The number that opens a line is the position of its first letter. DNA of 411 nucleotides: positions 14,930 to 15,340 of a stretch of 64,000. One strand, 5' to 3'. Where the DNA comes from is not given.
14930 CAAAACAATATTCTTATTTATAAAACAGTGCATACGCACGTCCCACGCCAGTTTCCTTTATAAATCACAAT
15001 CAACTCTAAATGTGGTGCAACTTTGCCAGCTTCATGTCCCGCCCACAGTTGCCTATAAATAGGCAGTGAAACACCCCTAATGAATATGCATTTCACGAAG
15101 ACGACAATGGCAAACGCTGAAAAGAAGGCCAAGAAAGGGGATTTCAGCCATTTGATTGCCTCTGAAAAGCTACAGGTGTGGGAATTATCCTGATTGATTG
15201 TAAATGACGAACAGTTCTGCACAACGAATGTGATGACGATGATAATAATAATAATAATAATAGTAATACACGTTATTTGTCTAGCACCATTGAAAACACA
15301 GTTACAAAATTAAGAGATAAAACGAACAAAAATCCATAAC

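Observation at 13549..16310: Composite palindromic element, nested inverted copies of an 870-bp unit with a promoter-like TATA + ATG + splice-donor module in its centre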

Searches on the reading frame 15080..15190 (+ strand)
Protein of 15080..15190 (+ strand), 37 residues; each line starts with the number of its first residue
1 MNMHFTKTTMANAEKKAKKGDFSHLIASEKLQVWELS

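Call 28: search_protein_families(library=pfam, proteins=[window:15080-15190:+], max_evalue=10)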
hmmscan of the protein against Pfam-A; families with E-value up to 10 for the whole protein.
seq(37 aa): 0 families
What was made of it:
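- On PIF/Harbinger, NuwaI (CWG) group: The peptide alone gives no Pfam hit (call 28).
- Tried and rejected: No hit, because the peptide is too short (call 28).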
